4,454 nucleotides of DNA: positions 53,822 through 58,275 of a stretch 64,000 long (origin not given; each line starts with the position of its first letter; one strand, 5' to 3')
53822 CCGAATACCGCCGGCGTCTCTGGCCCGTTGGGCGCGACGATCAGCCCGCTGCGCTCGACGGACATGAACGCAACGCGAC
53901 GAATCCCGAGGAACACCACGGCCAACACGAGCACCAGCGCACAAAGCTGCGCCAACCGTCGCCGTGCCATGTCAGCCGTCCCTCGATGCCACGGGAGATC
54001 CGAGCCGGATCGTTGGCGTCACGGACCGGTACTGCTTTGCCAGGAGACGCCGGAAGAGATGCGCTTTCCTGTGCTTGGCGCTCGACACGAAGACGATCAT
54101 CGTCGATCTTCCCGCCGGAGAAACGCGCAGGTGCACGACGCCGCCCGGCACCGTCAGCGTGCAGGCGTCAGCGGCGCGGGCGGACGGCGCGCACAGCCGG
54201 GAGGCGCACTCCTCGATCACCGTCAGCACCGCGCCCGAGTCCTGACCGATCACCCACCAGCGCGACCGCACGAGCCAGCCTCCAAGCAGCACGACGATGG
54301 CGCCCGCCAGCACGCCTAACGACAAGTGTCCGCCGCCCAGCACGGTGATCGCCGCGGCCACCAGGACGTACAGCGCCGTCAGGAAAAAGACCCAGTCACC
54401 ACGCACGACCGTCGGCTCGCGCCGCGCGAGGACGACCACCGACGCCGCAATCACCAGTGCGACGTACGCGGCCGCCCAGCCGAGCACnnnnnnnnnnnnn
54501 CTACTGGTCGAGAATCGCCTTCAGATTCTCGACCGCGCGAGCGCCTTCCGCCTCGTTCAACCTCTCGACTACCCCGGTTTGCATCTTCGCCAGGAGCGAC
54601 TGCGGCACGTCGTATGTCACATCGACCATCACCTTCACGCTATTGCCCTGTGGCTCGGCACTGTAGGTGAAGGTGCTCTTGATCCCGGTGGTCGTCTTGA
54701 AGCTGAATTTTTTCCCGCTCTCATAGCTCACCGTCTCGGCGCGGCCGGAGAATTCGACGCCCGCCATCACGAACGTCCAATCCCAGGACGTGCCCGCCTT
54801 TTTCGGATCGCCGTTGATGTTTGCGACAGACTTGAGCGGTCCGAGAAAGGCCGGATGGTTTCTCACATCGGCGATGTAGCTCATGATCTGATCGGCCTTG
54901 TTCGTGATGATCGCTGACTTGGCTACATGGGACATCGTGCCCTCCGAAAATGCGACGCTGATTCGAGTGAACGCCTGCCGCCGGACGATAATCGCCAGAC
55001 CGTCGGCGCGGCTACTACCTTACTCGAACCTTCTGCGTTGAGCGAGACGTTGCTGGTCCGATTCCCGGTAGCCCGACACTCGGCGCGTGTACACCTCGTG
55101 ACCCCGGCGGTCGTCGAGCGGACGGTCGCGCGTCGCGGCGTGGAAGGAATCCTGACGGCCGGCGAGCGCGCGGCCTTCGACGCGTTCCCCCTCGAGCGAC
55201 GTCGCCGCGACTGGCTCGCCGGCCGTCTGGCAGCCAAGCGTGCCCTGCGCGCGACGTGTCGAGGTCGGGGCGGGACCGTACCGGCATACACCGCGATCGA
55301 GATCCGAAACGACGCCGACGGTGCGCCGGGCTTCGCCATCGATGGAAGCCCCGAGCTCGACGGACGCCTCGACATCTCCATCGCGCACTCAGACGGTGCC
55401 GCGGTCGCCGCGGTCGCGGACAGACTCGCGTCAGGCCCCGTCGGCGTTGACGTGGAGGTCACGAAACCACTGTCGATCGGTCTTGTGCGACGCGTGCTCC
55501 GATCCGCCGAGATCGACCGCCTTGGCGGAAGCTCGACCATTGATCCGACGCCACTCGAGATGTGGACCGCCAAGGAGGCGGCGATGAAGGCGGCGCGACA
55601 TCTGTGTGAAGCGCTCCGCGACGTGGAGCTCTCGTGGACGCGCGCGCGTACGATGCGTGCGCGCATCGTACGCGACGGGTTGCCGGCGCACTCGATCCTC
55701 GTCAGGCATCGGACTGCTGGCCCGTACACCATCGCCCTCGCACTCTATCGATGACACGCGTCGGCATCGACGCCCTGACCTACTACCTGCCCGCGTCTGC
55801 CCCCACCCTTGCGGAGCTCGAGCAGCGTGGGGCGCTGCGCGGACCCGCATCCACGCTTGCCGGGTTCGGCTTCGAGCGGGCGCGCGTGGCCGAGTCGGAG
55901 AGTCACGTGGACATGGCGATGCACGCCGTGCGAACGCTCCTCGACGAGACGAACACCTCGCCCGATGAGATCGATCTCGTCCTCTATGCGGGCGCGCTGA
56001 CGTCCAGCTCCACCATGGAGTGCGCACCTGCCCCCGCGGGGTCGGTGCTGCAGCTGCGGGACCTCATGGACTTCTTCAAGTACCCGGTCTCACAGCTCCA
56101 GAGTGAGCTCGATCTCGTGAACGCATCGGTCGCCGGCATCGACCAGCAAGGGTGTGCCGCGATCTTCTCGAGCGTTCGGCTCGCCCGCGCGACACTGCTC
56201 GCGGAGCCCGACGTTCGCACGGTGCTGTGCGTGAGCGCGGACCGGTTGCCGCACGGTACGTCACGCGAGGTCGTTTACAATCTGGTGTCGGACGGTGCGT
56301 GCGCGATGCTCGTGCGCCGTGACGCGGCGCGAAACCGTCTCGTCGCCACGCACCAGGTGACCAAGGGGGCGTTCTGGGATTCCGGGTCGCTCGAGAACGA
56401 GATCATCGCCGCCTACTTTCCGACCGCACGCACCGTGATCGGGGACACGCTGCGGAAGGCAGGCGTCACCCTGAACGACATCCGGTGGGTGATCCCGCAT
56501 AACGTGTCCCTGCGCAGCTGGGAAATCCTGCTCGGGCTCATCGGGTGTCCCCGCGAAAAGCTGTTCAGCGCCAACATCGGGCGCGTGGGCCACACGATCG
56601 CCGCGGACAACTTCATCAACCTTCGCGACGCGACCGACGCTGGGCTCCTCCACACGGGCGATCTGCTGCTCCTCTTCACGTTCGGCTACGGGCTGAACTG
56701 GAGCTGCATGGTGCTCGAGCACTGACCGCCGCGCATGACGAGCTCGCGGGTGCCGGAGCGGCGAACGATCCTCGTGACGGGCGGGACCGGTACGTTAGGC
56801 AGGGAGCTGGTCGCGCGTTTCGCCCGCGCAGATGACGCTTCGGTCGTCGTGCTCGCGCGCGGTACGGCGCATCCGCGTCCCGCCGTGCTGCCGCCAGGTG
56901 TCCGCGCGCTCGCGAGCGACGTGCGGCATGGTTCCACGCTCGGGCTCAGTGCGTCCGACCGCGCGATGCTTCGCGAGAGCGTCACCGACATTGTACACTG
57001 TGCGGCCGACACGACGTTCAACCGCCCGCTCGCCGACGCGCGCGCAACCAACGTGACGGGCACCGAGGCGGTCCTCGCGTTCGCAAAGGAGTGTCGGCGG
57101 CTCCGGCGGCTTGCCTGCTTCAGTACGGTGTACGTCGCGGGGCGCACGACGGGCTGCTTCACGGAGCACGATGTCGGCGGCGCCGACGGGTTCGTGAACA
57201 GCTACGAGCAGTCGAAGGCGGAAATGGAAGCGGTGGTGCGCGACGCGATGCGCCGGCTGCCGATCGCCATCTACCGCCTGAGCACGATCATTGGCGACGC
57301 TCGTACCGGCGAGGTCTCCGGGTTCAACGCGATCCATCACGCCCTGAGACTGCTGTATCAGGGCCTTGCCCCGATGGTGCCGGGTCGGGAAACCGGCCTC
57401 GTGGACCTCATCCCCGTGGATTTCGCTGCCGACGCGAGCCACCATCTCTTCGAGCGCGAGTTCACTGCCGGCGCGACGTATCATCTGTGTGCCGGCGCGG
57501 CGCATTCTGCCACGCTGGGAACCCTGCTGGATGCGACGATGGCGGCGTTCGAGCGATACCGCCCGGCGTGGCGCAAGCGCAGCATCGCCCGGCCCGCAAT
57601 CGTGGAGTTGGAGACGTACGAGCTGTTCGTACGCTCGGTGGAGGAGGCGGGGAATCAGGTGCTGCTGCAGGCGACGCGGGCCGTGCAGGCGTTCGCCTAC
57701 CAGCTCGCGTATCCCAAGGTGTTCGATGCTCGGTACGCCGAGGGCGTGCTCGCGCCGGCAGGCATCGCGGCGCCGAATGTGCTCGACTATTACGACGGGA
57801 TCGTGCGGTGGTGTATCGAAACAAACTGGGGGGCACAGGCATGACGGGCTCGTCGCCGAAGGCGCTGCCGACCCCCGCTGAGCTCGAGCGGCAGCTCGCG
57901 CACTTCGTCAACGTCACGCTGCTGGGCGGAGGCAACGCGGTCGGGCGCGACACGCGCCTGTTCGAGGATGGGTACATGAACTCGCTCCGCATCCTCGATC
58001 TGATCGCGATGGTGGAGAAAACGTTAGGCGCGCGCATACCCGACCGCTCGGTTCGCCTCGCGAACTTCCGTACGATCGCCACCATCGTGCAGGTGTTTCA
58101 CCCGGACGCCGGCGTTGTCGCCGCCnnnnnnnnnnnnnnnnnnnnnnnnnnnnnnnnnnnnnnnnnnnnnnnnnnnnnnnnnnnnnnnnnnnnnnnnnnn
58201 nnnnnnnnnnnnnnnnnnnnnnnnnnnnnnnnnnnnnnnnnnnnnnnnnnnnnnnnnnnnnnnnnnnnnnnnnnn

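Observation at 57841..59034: Covalent fusion of a carrier domain to its aaRS-like loading enzyme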

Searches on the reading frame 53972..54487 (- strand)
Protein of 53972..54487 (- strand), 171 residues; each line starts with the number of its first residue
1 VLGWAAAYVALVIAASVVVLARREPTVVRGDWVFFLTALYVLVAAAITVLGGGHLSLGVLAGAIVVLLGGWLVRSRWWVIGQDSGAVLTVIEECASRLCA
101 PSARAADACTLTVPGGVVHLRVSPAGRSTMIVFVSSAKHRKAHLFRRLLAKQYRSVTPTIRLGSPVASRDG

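Call 77: search_protein_families(library=pfam, proteins=[window:53972-54487:-], max_evalue=0.01)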
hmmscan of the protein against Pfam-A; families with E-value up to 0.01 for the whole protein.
window:53972-54487:- (171 aa): 1 family
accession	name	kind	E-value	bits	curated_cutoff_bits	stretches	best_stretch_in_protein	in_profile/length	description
PF19507.4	DUF6041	-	0.0084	16.5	27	0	10-44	85-120/140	Family of unknown function (DUF6041)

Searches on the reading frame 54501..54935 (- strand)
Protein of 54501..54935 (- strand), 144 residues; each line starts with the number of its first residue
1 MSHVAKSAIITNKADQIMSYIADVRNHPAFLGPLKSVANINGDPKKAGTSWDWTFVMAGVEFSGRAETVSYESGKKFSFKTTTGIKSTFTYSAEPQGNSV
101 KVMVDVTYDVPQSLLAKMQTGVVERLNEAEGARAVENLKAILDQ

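Call 77: search_protein_families(library=pfam, proteins=[window:54501-54935:-], max_evalue=0.01)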
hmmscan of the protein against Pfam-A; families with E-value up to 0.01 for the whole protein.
window:54501-54935:- (144 aa): 2 families
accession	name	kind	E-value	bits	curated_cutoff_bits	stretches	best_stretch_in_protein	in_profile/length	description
PF10604.15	Polyketide_cyc2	-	1.2e-08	35.8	27.4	1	1-141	1-140/142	Polyketide cyclase / dehydrase and lipid transport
PF03364.25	Polyketide_cyc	-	1.2e-06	29.2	23.4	1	13-126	4-121/126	Polyketide cyclase / dehydrase and lipid transport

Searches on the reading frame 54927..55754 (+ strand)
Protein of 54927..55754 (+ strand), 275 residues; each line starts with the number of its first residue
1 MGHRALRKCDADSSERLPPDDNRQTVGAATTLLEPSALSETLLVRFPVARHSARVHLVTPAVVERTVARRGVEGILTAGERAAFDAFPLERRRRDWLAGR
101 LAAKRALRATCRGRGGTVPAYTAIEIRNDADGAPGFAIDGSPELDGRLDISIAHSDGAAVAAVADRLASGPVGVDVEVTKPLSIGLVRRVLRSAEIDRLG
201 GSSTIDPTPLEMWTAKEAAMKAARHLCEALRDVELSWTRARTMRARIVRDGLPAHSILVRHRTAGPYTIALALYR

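Call 3: search_protein_families(library=pfam, proteins=[window:54927-55754:+], max_evalue=0.1)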
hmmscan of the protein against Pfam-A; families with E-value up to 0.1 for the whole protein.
window:54927-55754:+ (275 aa): 2 families
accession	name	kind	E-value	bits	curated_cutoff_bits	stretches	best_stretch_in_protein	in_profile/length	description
PF01648.25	ACPS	-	3.5e-13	50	25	1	171-271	1-110/111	4'-phosphopantetheinyl transferase superfamily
PF17837.6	4PPT_N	-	4.9e-05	23.8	27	1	90-164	11-68/68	4'-phosphopantetheinyl transferase N-terminal domain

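Call 4: search_protein_families(library=ncbifam, proteins=[window:54927-55754:+], max_evalue=0.1)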
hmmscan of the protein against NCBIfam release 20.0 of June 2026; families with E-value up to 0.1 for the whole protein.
window:54927-55754:+ (275 aa): 10 families
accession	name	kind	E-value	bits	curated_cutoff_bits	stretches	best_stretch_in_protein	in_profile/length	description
TIGR00556.1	pantethn_trn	domain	5.2e-09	36.3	45.35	2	70-163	24-123/128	phosphopantetheine--protein transferase domain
NF042922.1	4PPT_HetI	equivalog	4.2e-05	23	370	1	72-244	36-200/235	4'-phosphopantetheinyl transferase HetI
NF011251.0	PRK14657.1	equivalog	0.00015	21.8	165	1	68-163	23-119/123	holo-[acyl-carrier-protein] synthase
NF042923.1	4PPT_Npt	exception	0.00023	20.5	370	1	89-225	36-156/223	4'-phosphopantetheinyl transferase Npt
TIGR00516.1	acpS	equivalog_domain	0.00024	21.4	59.8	1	64-163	16-118/125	holo-ACP synthase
NF000831.0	PRK00070.3-1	equivalog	0.0016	18.3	124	1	75-163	30-125/130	holo-ACP synthase AcpS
NF007604.0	PRK10251.1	equivalog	0.0032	17.1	169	0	151-225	90-163/209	enterobactin synthase subunit EntD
NF000832.0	PRK00070.3-2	equivalog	0.0044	17.4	107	1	93-163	38-112/116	holo-ACP synthase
NF011253.0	PRK14659.1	equivalog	0.0049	17.5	156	1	93-163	48-117/123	holo-[acyl-carrier-protein] synthase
NF011257.0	PRK14663.1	equivalog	0.018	15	186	1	97-162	47-114/123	holo-[acyl-carrier-protein] synthase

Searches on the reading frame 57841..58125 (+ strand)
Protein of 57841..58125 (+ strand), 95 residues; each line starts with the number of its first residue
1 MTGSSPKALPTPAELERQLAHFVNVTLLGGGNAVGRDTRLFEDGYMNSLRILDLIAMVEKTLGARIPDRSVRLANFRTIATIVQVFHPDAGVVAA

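Call 44: search_solved_structures(query=A4, max_evalue=0.01, show_alignments=3)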
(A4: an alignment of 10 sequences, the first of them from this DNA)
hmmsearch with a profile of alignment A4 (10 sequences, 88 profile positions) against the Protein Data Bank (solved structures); distinct sequences matched with E-value up to 0.01: 52.
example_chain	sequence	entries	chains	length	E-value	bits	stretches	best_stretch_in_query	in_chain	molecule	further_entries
6cxt_A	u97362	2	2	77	2.3e-12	50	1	8-77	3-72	Alpha/beta hydrolase fold protein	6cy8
2n5h_A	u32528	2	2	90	8.2e-10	41.8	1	2-80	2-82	Peptidyl carrier protein PltL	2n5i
6o6e_E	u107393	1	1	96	9.9e-10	41.6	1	2-80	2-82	Peptidyl carrier protein PltL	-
5jdx_A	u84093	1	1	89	3.4e-09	39.9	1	6-78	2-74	Putative peptidyl carrier protein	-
7thn_E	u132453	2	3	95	4.2e-09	39.6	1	6-78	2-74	Probable acyl carrier protein PigG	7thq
5gxt_A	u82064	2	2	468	9.5e-09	38.4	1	4-78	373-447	Maltose-binding periplasmic protein,PigG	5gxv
2my5_A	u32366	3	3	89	3.5e-08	36.6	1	8-77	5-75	Peptidyl carrier protein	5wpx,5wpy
2my6_A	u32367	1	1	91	2.9e-07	33.7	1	7-77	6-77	Peptidyl carrier protein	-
7yn3_C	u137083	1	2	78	5.2e-07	32.9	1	19-79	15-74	CcbZ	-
9dkr_C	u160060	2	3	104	1.2e-06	31.7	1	19-79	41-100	CcbZ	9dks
2lol_A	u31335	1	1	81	3.5e-06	30.2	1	2-62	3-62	Acyl carrier protein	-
2kwl_A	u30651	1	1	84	3.7e-06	30.1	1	5-78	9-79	Acyl carrier protein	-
4h2s_C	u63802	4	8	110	7e-06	29.2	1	5-81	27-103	Aminoacyl carrier protein 1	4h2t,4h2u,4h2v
2ehs_A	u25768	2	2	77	1.3e-05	28.3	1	6-62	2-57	Acyl carrier protein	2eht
8jfn_B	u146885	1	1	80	6.5e-05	26.1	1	12-63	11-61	Acyl carrier protein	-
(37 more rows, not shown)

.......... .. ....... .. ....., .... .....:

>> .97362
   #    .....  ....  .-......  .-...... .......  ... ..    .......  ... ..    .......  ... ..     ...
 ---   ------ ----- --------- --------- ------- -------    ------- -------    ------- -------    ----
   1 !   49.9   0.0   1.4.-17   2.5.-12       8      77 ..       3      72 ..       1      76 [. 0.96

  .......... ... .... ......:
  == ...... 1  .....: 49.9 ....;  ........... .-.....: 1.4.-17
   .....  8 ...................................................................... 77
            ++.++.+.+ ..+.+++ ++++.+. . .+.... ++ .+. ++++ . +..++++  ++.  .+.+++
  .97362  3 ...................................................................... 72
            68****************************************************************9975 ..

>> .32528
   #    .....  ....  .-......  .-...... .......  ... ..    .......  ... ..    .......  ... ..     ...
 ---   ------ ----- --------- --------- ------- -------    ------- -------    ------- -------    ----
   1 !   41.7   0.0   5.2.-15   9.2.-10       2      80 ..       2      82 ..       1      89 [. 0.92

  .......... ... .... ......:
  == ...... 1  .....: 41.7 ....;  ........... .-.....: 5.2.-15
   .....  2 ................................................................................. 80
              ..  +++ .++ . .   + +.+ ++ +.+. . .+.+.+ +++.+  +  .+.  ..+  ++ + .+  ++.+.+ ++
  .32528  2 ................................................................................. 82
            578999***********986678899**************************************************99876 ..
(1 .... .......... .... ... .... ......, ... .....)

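Call 45: search_protein_families(library=pfam, alignment_id=A4, max_evalue=0.1)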
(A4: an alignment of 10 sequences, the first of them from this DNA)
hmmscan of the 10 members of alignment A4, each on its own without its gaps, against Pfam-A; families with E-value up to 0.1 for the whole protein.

A. member 1, seq(95 aa): 1 family
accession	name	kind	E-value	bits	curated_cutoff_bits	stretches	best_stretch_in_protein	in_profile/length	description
PF00550.31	PP-binding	-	4.8e-05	24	20.8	1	33-84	17-65/67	Phosphopantetheine attachment site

B. families by the number of members that match (of 10 scanned): 3 families
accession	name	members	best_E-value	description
PF00550.31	PP-binding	9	1.1e-05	Phosphopantetheine attachment site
PF21755.2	DacZ_P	1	0.042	Probable sensor domain DacZ_P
PF25215.1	HVO_B0008_C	1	0.089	HVO_B0008 C-terminal domain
